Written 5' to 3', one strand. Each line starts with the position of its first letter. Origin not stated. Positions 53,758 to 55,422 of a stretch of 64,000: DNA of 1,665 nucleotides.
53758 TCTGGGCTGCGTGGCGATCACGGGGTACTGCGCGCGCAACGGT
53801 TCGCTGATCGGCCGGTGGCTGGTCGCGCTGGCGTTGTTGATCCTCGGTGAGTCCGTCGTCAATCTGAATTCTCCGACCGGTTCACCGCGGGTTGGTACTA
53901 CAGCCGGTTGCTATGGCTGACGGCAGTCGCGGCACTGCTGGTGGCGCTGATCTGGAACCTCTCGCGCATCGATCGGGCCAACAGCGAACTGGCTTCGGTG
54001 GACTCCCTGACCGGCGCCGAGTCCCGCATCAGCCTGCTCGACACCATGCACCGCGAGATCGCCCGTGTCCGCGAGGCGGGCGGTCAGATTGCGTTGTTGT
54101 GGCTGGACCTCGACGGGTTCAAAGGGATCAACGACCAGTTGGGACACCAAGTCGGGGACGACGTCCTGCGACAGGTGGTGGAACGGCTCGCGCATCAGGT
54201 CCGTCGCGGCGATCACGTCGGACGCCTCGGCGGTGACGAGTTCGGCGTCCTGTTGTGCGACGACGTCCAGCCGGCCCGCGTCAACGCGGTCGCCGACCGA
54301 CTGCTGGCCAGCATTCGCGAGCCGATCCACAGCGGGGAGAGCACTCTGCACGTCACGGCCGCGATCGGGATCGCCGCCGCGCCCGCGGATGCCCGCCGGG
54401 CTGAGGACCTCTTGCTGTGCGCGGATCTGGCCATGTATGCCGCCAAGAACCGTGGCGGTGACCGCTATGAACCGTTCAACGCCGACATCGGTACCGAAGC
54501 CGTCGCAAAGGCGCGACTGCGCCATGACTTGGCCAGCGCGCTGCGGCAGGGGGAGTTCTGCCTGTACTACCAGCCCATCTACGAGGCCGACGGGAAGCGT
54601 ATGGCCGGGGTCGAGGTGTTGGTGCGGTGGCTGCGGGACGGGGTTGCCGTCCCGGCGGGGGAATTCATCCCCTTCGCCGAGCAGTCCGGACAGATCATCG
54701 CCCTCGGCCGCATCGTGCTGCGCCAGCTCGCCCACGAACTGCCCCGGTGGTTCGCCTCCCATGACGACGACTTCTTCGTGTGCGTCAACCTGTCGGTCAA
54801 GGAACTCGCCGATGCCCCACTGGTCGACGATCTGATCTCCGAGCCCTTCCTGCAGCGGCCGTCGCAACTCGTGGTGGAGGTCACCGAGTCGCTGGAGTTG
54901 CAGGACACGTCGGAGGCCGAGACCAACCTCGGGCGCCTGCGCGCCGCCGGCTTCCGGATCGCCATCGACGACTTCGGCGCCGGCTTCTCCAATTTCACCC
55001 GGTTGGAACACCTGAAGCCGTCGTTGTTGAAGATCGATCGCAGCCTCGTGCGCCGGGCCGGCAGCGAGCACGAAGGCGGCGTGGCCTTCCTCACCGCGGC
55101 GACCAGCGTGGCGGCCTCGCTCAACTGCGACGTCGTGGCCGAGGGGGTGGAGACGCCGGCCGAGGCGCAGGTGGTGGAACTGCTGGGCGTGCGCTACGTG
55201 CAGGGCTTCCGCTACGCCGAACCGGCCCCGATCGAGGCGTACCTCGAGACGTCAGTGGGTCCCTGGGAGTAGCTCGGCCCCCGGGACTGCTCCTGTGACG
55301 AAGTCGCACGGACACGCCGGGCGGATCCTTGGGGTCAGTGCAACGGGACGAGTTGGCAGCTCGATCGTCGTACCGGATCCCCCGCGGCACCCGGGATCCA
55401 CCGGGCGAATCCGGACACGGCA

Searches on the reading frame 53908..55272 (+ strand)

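Call 95: search_protein_families(library=pfam, proteins=[window:53908-55272:+])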
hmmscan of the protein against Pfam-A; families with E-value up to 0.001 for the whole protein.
window:53908-55272:+ (454 aa): 2 families
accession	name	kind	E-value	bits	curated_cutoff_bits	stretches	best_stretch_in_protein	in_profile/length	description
PF00563.25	EAL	-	3.3e-59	200.6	31.3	1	207-439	3-236/236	EAL domain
PF00990.26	GGDEF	-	2.2e-40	138.5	23.8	1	29-185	1-160/161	Diguanylate cyclase, GGDEF domain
